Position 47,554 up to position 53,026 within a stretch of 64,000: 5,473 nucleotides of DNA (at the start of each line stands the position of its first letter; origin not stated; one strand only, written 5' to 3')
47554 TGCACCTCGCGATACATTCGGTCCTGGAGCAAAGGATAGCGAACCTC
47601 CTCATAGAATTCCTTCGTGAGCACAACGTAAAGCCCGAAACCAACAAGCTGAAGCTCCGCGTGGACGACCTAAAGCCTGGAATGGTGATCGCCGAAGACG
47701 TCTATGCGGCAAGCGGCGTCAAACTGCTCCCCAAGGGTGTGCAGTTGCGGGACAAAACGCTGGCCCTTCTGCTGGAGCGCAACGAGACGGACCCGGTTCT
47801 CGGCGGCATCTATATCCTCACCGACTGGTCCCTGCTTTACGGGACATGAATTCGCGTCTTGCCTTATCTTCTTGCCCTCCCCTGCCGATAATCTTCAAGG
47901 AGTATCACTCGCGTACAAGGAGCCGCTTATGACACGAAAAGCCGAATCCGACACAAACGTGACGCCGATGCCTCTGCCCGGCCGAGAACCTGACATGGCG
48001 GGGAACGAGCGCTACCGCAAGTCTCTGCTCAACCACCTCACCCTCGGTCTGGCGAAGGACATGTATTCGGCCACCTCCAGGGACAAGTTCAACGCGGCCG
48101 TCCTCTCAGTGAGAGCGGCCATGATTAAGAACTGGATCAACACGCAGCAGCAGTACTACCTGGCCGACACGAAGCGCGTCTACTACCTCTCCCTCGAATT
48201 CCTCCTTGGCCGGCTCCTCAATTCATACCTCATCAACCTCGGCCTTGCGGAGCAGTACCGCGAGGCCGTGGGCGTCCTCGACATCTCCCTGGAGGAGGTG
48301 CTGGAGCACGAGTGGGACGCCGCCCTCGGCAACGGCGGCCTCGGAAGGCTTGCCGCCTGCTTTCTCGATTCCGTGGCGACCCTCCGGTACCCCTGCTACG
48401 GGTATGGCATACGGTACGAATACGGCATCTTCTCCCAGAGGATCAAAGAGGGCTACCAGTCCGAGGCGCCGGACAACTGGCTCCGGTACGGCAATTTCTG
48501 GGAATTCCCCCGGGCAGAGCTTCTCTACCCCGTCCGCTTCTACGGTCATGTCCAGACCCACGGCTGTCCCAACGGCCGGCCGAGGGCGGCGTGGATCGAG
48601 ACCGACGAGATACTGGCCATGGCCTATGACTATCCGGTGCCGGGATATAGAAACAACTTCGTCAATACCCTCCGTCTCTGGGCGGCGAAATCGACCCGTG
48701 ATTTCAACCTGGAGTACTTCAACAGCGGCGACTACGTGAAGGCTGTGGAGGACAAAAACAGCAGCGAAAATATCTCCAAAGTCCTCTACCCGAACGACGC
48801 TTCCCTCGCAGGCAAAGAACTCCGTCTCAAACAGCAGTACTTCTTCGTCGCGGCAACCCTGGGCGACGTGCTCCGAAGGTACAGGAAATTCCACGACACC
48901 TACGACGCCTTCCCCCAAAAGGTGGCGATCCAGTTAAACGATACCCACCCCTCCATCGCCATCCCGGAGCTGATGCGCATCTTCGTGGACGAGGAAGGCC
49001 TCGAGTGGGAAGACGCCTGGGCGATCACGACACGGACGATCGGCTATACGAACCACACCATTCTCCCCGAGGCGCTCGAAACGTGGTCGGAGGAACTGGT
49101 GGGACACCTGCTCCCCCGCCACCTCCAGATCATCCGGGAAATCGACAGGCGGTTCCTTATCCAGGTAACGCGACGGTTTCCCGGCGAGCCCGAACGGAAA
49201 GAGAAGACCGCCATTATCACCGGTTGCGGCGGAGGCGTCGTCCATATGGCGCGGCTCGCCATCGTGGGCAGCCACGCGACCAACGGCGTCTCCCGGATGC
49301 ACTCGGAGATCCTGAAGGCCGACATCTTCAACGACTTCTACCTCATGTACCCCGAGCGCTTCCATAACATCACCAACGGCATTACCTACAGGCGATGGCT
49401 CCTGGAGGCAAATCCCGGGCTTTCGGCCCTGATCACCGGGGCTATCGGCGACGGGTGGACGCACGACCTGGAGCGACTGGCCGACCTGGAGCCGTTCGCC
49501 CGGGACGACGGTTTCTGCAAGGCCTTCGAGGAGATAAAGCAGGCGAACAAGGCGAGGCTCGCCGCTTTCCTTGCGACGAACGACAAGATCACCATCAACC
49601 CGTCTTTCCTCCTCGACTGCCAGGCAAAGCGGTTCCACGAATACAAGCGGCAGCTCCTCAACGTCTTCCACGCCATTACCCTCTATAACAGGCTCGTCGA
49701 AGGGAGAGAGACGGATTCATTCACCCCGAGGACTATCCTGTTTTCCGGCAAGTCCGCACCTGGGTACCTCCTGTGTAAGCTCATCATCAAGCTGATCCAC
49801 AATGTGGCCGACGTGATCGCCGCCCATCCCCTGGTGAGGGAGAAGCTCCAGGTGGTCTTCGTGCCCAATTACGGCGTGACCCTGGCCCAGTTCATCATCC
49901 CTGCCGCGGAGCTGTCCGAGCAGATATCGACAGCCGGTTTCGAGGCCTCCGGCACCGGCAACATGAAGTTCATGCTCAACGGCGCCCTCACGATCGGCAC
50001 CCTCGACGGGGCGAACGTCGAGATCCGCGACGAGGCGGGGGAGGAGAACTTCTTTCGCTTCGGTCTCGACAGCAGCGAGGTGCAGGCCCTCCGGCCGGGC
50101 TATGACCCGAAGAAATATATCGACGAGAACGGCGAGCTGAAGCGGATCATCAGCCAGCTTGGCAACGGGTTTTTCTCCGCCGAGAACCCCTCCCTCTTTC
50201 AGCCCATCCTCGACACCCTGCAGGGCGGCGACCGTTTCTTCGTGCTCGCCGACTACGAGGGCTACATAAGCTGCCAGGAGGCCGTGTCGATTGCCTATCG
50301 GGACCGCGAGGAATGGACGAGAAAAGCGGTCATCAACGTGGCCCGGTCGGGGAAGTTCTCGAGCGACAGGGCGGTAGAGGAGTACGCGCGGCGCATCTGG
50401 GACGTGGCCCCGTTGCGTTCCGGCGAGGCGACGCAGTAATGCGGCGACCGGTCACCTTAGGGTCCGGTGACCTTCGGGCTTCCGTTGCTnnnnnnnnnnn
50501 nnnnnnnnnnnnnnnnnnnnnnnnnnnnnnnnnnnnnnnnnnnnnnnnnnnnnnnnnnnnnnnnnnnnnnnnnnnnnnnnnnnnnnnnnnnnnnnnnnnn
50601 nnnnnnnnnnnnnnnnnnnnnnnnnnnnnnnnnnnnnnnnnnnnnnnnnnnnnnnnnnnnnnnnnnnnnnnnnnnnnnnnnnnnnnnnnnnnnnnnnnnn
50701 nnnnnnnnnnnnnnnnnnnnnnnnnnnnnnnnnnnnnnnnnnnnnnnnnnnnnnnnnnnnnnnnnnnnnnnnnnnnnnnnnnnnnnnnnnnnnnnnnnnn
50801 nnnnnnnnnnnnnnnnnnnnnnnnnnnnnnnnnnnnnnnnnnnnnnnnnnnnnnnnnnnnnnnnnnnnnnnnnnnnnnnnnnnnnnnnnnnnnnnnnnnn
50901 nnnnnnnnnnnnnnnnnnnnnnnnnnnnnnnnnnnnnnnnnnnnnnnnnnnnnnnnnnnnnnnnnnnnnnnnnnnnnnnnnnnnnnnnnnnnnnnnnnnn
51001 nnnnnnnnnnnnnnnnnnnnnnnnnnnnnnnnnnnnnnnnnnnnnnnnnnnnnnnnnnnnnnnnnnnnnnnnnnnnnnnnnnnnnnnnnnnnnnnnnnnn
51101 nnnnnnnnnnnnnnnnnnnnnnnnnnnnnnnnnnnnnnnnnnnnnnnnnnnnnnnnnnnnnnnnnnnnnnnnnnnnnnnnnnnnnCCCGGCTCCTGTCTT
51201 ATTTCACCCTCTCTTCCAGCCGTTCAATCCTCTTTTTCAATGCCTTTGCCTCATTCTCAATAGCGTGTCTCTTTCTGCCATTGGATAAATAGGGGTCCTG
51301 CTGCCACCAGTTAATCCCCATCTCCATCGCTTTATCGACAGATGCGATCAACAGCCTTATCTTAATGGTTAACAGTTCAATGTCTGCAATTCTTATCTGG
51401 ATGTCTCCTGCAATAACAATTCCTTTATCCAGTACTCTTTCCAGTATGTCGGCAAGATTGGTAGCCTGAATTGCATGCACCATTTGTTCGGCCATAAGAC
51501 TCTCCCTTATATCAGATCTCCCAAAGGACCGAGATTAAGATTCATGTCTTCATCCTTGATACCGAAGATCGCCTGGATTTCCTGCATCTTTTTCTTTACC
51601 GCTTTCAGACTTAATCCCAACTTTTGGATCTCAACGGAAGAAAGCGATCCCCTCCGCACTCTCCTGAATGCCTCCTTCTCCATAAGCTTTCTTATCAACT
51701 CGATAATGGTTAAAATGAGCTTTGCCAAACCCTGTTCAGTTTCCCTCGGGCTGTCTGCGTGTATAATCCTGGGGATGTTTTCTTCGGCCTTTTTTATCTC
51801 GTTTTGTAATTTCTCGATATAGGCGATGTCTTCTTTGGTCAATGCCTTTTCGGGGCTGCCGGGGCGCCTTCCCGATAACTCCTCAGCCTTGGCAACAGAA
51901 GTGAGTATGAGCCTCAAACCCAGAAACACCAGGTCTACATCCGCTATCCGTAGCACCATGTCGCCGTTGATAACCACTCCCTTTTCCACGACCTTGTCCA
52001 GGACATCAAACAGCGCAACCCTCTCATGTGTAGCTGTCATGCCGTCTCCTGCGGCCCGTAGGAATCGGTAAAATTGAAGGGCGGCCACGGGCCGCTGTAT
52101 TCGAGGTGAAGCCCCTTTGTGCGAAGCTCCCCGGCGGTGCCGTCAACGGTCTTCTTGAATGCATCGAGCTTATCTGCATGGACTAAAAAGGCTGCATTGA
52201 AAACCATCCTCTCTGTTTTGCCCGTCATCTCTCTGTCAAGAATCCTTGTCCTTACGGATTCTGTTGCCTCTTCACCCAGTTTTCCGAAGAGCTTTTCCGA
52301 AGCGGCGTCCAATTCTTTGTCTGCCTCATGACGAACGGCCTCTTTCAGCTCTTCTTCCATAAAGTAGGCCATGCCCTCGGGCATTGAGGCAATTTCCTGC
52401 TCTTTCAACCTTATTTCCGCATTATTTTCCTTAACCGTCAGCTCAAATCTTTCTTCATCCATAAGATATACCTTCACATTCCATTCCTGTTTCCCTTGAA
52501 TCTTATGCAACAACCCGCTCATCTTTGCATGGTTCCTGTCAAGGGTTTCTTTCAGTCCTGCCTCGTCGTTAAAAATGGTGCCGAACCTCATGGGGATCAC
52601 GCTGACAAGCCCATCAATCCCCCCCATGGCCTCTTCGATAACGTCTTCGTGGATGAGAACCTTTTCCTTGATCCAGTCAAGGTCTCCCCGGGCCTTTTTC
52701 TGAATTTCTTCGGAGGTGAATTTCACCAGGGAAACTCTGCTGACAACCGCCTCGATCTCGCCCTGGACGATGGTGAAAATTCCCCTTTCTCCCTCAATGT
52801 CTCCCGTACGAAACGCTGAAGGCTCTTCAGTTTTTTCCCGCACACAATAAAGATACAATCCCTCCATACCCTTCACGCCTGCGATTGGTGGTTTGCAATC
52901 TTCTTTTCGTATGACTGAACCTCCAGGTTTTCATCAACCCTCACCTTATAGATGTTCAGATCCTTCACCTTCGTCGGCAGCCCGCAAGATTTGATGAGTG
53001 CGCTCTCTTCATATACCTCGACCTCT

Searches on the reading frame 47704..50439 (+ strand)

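Call 41: search_protein_families(library=pfam, proteins=[window:47704-50439:+], max_evalue=0.0001)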
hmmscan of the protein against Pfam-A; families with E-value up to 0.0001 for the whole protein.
window:47704-50439:+ (911 aa): 1 family
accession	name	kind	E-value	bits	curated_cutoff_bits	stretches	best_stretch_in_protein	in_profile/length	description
PF00343.26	Phosphorylase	-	0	1041.2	27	1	192-901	4-713/713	Carbohydrate phosphorylase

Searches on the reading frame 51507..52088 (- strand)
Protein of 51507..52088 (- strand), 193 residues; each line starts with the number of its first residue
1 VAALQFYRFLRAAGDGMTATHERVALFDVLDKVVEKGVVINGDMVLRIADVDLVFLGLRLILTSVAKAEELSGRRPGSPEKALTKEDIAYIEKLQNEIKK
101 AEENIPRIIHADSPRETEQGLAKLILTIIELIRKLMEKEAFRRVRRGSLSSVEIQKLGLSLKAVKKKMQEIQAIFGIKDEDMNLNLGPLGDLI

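Call 41: search_protein_families(library=pfam, proteins=[window:51507-52088:-], max_evalue=0.0001)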
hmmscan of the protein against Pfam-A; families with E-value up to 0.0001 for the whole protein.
window:51507-52088:- (193 aa): 2 families
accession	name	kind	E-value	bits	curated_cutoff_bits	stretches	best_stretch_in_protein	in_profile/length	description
PF05121.17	GvpK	-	2.7e-27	95.1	25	1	113-192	5-84/85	Gas vesicle protein K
PF00741.23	Gas_vesicle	-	6.5e-12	45.8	25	1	25-63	1-39/39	Gas vesicle protein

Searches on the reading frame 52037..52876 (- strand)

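Call 41: search_protein_families(library=pfam, proteins=[window:52037-52876:-], max_evalue=0.0001)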
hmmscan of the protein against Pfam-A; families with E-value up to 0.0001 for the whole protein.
window:52037-52876:- (279 aa): 1 family
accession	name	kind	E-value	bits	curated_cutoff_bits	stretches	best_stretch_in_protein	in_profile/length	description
PF06386.16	GvpL_GvpF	-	6.1e-56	190.6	23.6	1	6-270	1-244/245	Gas vesicle synthesis protein GvpL/GvpF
